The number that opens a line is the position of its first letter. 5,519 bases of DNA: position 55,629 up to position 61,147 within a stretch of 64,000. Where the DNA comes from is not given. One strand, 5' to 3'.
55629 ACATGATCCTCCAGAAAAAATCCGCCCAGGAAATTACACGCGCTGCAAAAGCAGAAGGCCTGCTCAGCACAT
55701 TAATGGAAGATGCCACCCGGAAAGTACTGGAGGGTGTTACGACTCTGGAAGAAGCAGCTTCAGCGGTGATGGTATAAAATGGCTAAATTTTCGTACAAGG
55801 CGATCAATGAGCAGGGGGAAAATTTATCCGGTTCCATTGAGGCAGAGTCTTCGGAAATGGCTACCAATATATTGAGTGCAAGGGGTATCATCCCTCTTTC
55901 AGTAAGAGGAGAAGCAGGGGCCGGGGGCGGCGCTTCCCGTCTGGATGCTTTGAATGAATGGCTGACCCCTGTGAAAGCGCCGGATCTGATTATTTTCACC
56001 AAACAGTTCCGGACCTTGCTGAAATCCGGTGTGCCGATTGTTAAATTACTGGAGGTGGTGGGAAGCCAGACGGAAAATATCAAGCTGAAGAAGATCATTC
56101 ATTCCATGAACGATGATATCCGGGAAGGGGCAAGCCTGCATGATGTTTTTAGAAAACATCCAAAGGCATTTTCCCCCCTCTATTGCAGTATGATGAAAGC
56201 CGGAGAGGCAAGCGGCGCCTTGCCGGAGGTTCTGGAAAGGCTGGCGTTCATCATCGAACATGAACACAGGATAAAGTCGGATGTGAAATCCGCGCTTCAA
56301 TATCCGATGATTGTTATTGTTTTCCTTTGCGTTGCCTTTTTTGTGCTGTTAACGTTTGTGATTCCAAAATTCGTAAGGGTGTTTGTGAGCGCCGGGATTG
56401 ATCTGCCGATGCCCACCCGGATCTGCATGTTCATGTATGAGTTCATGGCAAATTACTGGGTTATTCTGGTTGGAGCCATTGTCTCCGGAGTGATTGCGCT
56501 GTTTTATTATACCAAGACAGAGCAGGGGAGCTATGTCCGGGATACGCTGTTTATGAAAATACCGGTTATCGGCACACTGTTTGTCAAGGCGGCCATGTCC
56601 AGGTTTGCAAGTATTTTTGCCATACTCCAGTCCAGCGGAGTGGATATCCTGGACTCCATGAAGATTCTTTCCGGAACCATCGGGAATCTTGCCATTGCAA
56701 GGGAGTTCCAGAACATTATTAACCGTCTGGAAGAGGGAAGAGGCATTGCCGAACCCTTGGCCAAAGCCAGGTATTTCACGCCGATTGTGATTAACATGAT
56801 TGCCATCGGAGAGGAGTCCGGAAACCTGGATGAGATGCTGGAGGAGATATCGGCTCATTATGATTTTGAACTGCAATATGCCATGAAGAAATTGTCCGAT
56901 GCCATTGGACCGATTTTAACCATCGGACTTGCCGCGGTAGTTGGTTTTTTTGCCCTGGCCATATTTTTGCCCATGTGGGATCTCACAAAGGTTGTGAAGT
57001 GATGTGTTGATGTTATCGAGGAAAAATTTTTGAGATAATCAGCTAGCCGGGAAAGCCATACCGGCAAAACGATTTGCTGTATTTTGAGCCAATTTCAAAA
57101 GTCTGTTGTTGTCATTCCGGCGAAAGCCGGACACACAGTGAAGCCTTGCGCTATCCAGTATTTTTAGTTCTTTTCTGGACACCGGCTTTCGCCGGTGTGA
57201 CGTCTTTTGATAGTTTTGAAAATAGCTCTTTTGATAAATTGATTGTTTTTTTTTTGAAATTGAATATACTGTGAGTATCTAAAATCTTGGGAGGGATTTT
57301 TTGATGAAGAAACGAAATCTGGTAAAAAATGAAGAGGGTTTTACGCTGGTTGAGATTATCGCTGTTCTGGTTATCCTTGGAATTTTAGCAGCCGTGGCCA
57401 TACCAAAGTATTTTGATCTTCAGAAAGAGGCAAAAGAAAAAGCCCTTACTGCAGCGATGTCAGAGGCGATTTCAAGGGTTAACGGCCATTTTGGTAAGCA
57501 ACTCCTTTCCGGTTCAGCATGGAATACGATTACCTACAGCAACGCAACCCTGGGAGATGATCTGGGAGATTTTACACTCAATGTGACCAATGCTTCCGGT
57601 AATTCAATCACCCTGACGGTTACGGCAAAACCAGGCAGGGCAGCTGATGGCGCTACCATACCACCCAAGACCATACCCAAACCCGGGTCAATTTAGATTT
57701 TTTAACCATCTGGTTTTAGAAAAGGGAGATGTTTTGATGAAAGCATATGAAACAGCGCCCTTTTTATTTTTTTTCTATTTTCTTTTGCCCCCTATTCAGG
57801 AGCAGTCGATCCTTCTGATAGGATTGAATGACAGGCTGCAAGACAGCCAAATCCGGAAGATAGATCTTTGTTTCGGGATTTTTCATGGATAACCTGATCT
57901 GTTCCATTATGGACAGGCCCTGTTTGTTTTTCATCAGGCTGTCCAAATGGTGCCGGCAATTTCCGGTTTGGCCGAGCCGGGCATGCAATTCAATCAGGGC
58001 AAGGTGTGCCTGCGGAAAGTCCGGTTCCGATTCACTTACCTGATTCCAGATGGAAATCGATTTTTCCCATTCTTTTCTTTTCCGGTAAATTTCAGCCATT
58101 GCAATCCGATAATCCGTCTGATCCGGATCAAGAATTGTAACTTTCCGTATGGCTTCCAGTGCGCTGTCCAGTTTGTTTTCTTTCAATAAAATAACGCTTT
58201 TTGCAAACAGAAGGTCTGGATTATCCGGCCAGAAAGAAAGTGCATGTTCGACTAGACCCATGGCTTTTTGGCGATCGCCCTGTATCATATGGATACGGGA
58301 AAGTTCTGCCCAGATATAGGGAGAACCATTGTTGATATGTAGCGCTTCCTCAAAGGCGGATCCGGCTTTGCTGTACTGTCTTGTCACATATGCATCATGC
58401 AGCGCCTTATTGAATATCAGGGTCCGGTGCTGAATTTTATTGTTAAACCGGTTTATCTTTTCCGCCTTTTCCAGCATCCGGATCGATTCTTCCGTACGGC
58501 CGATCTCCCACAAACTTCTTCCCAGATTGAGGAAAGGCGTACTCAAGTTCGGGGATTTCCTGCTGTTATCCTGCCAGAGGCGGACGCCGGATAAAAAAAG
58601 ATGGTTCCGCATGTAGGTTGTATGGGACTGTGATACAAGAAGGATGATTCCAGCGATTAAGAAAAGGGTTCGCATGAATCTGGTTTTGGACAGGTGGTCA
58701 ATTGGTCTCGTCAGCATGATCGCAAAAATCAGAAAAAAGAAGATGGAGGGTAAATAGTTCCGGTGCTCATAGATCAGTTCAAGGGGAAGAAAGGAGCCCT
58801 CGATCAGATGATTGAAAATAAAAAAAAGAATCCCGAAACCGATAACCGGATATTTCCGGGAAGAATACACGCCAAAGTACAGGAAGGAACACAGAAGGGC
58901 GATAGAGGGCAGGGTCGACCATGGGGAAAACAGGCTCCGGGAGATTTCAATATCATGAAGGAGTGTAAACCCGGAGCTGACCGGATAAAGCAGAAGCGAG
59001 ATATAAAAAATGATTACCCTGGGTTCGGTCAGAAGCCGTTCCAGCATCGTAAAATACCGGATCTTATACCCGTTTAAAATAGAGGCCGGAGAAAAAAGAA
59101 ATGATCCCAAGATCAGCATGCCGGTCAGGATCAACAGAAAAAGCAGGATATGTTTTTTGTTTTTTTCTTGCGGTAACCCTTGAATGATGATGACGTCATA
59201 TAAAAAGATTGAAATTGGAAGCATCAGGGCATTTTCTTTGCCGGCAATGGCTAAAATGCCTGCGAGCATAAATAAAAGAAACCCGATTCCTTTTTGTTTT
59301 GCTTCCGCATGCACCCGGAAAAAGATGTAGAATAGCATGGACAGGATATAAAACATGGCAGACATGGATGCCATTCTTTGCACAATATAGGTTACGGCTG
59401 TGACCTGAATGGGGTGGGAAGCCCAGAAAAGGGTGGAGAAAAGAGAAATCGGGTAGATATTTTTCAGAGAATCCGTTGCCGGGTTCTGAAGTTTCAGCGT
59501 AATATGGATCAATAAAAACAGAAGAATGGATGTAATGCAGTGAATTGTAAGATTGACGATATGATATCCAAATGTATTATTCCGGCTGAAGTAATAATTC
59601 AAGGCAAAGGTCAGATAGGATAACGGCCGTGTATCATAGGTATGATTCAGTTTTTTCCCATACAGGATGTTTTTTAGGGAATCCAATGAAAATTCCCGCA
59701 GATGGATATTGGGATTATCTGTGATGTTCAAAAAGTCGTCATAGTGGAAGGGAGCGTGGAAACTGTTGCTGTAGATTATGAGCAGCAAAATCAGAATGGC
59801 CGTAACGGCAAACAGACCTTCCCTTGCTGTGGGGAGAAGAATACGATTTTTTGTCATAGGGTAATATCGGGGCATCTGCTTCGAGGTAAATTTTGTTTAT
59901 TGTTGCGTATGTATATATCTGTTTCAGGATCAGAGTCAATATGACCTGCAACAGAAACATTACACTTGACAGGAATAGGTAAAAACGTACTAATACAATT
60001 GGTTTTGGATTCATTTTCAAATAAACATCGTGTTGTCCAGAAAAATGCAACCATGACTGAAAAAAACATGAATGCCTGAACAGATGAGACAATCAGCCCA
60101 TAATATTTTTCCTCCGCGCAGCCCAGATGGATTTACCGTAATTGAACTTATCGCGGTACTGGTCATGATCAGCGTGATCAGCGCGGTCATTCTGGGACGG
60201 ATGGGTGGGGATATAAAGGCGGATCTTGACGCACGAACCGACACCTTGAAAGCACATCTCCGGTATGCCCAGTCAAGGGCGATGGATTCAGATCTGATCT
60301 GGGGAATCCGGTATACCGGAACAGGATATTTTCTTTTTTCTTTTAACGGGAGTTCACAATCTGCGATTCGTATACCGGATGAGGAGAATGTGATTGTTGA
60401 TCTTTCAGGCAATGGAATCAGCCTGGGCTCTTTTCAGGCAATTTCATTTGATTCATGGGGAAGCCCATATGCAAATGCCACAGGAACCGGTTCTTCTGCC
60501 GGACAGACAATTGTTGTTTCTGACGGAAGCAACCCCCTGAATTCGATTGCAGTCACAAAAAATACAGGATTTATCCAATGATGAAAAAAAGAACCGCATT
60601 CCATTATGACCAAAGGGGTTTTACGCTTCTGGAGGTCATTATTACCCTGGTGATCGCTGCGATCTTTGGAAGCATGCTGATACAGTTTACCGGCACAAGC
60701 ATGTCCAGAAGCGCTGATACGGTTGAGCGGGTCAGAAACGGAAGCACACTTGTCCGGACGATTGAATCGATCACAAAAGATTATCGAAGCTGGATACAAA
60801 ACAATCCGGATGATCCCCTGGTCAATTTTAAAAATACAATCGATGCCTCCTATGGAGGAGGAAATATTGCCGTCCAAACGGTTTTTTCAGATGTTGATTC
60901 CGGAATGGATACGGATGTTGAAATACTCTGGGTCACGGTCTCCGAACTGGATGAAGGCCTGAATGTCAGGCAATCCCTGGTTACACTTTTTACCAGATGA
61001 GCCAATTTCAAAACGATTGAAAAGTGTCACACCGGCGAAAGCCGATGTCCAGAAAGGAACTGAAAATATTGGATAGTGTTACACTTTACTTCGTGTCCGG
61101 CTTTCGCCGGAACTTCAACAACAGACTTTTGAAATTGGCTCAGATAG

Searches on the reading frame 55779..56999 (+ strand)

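Call 4: search_protein_families(library=pfam, proteins=[window:55779-56999:+], max_evalue=0.01)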
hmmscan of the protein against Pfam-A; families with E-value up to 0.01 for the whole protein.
window:55779-56999:+ (407 aa): 1 family
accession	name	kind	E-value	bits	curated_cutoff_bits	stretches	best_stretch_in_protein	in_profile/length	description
PF00482.28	T2SSF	-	2.1e-60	202.6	25.2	2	73-196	1-125/125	Type II secretion system (T2SS), protein F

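Call 6: search_protein_families(library=ncbifam, proteins=[window:55779-56999:+], max_evalue=0.001)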
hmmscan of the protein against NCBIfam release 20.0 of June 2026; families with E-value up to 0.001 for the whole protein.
window:55779-56999:+ (407 aa): 6 families
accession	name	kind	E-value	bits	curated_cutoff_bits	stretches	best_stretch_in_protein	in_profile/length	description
TIGR02120.1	GspF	equivalog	1.3e-103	347.3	424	1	4-406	1-401/401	type II secretion system inner membrane protein GspF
NF052607.1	T4PiliAsmPilCThrm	equivalog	4.8e-92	309.1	700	1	1-402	1-400/406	type IV pilus assembly protein PilC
NF052606.1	T4PiliAsmPilCMyx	equivalog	2.3e-86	290.2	700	1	2-406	20-418/419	type IV pilus assembly protein PilC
NF047826.1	T3SSXpsF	equivalog_domain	1.1e-73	248.4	650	1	1-406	1-404/405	type II secretion system protein XpsF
NF007861.0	PRK10573.1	equivalog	3.5e-70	237.1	401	1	4-406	7-398/401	protein transport protein HofC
NF041012.2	T4P_ComGB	equivalog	6.1e-44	150.7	240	1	73-402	6-330/332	competence type IV pilus assembly protein ComGB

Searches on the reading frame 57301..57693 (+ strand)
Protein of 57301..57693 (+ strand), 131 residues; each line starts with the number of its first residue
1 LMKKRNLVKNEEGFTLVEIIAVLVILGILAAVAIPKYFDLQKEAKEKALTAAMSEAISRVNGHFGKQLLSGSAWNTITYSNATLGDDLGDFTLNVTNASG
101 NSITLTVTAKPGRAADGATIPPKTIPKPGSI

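Call 4: search_protein_families(library=pfam, proteins=[window:57301-57693:+], max_evalue=0.01)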
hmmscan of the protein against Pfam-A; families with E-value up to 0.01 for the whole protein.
window:57301-57693:+ (131 aa): 1 family
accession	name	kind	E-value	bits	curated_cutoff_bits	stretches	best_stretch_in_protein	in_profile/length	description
PF07963.17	N_methyl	-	3e-07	30.2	21.2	1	9-34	2-27/27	Prokaryotic N-terminal methylation motif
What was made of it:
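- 57301..57696 (+): Type IV pilin (131 aa). N_methyl motif E = 3e-7 (call 4).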

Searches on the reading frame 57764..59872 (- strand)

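Call 4: search_protein_families(library=pfam, proteins=[window:57764-59872:-], max_evalue=0.01)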
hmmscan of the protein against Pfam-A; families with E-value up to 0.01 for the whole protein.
window:57764-59872:- (702 aa): 19 families
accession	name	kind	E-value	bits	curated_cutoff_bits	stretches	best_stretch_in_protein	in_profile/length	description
PF14559.12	TPR_19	-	7.4e-16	58.7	25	2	530-595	3-68/68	Tetratricopeptide repeat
PF07719.23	TPR_2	-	1.6e-13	50.1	27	0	553-584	2-33/34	Tetratricopeptide repeat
PF13428.12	TPR_14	-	1.8e-12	47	23.5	0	520-558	3-41/44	Tetratricopeptide repeat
PF23914.1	TPR_CcmH_CycH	-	5.7e-09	36.5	42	1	516-614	48-149/158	Cytochrome c-type biogenesis protein H TPR domain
PF13181.12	TPR_8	-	1.8e-08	34.3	25.7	0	448-475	5-32/34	Tetratricopeptide repeat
PF13432.12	TPR_16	-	3.6e-08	34.1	32.7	0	531-584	10-63/65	Tetratricopeptide repeat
PF25058.1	ARM_TT21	-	1.3e-07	32.1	27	1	490-601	29-144/155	Tetratricopeptide repeat protein 21 ARM repeat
PF25062.1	ARM_TT21_N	-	4.4e-07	30.3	40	2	461-605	79-221/222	Tetratricopeptide repeat protein 21 N-terminal ARM repeat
PF13424.12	TPR_12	-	4.7e-07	30.4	30.1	1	433-473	33-74/77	Tetratricopeptide repeat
PF13414.12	TPR_11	-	1.5e-06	28.2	26.8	0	594-634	2-42/42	TPR repeat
PF13176.12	TPR_7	-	5.6e-06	26.5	27.9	0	448-469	3-24/36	Tetratricopeptide repeat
PF00515.34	TPR_1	-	5.8e-06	26.3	27.8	0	448-475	5-32/34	Tetratricopeptide repeat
PF13431.12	TPR_17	-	1.1e-05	25.8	24.4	0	542-572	3-33/34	Tetratricopeptide repeat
PF25064.1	ARM_TT21_5th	-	3.6e-05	24.5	27.8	0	590-650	5-65/117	TT21 fifth ARM repeats domain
PF12895.13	ANAPC3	-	0.00027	21.6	27.2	1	535-607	6-77/82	Anaphase-promoting complex, cyclosome, subunit 3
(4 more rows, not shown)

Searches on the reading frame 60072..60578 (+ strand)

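Call 63: search_protein_families(library=pfam, proteins=[window:60072-60578:+], max_evalue=0.1)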
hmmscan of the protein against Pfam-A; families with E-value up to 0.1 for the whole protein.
window:60072-60578:+ (169 aa): 2 families
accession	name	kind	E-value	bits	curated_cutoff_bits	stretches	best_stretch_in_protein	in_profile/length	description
PF07963.17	N_methyl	-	0.0026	17.7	21.2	1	20-41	6-27/27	Prokaryotic N-terminal methylation motif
PF12019.13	GspH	-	0.01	16.8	21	1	56-154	2-96/108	Type II transport protein GspH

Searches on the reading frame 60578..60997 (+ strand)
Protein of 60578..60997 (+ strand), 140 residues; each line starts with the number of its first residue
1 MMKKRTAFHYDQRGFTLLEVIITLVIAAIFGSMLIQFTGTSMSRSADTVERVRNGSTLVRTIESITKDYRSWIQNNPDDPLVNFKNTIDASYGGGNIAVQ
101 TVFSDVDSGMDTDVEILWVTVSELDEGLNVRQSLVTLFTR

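Call 63: search_protein_families(library=pfam, proteins=[window:60578-60997:+], max_evalue=0.1)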
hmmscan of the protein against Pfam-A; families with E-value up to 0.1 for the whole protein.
window:60578-60997:+ (140 aa): 1 family
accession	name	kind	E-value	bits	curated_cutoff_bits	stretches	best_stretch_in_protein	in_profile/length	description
PF07963.17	N_methyl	-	4.4e-08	32.8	21.2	1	12-34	4-26/27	Prokaryotic N-terminal methylation motif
